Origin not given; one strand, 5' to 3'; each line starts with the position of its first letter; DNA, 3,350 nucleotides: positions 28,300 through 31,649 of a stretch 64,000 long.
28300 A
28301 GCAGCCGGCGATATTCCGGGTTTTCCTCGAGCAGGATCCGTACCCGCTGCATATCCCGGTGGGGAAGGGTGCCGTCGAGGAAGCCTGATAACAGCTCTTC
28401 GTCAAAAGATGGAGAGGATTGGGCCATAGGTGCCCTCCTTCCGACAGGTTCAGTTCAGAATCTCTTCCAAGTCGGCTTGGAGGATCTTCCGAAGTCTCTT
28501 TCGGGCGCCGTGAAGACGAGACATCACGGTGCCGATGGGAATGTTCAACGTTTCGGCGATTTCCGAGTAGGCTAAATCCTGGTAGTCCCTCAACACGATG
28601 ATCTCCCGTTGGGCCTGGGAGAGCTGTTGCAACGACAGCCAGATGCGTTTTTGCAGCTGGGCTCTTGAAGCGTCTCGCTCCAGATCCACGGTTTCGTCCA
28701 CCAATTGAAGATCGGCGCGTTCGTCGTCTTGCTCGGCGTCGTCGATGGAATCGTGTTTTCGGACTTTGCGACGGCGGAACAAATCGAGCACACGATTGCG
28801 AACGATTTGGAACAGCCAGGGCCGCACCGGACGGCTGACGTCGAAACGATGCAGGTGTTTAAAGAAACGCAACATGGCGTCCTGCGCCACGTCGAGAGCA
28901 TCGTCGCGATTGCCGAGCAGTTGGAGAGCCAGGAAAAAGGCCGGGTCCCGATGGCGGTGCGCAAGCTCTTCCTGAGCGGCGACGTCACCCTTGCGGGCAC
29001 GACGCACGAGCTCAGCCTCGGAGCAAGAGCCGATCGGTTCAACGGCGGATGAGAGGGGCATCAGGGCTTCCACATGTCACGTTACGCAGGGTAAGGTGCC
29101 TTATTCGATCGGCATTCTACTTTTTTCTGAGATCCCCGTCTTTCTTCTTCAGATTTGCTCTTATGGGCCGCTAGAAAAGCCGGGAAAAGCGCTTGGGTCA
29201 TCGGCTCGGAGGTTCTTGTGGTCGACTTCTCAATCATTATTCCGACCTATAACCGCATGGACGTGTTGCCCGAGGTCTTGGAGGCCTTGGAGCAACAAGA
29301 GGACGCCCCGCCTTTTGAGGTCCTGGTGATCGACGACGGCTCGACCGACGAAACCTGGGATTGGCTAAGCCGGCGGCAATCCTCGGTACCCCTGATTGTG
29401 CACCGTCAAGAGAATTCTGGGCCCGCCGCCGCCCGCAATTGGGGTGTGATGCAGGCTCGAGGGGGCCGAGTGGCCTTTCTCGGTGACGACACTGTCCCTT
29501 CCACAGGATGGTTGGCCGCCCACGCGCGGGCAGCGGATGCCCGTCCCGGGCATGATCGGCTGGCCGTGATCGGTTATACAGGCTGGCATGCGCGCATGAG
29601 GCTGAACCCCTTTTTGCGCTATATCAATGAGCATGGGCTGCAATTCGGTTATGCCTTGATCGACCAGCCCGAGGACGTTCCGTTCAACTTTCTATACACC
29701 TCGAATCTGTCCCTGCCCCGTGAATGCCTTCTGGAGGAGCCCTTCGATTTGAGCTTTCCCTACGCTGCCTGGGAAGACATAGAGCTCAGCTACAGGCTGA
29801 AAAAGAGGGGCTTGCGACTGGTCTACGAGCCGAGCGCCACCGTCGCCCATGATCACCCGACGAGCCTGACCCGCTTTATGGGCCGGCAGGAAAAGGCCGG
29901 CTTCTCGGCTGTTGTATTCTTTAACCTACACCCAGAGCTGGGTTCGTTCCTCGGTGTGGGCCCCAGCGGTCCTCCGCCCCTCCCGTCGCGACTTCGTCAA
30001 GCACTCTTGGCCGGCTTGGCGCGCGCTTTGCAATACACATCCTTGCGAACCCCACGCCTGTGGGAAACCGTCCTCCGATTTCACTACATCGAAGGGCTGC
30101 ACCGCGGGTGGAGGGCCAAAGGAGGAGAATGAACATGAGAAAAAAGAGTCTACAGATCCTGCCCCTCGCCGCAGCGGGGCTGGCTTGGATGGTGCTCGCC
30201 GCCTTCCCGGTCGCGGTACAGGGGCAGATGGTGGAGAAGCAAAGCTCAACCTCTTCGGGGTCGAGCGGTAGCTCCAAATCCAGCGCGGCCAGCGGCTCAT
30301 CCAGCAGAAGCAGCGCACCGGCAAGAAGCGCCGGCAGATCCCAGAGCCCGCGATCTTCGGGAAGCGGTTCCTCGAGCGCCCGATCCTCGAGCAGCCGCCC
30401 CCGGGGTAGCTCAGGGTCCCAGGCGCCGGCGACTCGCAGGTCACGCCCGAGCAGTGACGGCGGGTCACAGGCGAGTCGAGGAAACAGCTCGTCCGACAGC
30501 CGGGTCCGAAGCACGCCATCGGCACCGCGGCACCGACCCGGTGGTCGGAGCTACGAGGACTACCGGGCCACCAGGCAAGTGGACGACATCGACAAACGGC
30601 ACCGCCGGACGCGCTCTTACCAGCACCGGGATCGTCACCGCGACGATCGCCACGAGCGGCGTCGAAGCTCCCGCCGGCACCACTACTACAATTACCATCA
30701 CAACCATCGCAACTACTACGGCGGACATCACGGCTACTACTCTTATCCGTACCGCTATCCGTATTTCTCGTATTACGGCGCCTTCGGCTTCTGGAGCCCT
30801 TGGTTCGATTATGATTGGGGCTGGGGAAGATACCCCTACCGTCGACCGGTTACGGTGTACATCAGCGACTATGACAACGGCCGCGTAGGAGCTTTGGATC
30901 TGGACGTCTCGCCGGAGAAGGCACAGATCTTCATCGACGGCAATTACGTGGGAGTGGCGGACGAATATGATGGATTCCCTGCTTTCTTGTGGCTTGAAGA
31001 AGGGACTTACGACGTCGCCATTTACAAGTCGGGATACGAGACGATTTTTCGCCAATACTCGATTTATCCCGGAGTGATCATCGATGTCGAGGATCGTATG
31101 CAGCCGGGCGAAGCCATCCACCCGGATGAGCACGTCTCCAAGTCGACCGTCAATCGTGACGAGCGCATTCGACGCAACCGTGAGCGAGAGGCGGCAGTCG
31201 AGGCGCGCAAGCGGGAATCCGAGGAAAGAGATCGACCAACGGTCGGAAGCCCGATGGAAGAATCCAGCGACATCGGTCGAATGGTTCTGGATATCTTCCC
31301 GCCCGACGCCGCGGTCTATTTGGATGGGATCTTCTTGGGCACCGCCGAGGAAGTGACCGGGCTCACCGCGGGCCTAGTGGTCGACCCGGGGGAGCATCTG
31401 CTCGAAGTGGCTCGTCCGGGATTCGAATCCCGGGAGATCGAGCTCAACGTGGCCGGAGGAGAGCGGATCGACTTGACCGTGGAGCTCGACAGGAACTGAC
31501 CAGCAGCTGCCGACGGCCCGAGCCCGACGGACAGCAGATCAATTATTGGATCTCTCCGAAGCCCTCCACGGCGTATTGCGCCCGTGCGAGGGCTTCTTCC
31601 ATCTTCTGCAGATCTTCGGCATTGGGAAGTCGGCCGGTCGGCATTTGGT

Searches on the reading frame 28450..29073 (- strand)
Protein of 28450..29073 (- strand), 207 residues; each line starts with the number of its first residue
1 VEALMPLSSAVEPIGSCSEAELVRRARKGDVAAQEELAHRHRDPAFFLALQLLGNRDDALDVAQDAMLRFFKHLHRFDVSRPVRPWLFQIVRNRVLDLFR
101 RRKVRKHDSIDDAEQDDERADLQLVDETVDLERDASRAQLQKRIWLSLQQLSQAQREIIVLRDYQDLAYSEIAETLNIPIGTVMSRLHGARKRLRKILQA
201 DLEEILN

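Call 36: search_protein_families(library=pfam, proteins=[window:28450-29073:-], max_evalue=0.01)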
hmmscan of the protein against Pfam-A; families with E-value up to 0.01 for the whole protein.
window:28450-29073:- (207 aa): 5 families
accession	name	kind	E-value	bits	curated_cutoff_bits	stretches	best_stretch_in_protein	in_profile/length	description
PF04542.20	Sigma70_r2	-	2.3e-16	59.7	24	1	37-103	1-69/71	Sigma-70 region 2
PF08281.18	Sigma70_r4_2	-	1.8e-15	56.7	25.7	1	143-194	3-54/54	Sigma-70, region 4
PF04545.22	Sigma70_r4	-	9.9e-15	54.2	24.1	1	148-196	2-50/50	Sigma-70, region 4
PF07638.17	Sigma70_ECF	-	0.00019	21.8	21.1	1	21-197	6-182/185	ECF sigma factor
PF02001.22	DUF134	-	0.004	18.1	27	1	151-197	35-81/98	Protein of unknown function DUF134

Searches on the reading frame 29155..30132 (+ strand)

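Call 36: search_protein_families(library=pfam, proteins=[window:29155-30132:+], max_evalue=0.01)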
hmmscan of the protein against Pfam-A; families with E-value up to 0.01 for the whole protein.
window:29155-30132:+ (325 aa): 5 families
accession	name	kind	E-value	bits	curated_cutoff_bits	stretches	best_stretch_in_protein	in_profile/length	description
PF00535.33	Glycos_transf_2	-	3.4e-26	92.6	23.3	1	26-130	1-107/168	Glycosyl transferase family 2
PF13641.12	Glyco_tranf_2_3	-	4.7e-14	53.4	27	1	25-241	3-220/230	Glycosyltransferase like family 2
PF10111.15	Glyco_tranf_2_2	-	2.4e-07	31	27.3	1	26-221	1-205/276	Glycosyltransferase like family 2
PF13632.12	Glyco_trans_2_3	-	0.00053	20.3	27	1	108-265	4-163/198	Glycosyl transferase family group 2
PF13704.12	Glyco_tranf_2_4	-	0.0013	19.7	27.5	1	55-89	21-54/98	Glycosyl transferase family 2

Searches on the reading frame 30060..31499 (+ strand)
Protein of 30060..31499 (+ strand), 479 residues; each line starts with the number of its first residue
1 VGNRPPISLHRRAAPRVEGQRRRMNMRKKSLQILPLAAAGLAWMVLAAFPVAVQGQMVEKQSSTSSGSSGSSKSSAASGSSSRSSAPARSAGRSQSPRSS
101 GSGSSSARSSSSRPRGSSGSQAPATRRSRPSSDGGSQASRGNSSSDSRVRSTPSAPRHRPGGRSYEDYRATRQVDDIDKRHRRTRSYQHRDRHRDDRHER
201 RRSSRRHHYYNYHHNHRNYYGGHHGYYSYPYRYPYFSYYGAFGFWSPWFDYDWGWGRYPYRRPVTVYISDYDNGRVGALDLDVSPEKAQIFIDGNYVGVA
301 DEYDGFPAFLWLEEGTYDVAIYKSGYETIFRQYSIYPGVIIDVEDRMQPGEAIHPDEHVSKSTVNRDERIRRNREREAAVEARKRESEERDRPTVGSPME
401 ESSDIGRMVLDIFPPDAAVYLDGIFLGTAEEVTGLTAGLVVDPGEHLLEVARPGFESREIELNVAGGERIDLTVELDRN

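Call 36: search_protein_families(library=pfam, proteins=[window:30060-31499:+], max_evalue=0.01)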
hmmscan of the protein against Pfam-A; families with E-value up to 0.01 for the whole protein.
window:30060-31499:+ (479 aa): 1 family
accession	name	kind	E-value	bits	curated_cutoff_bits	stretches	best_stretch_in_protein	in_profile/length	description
PF08308.17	PEGA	-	2.6e-11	43.7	20.8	2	282-341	7-61/71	PEGA domain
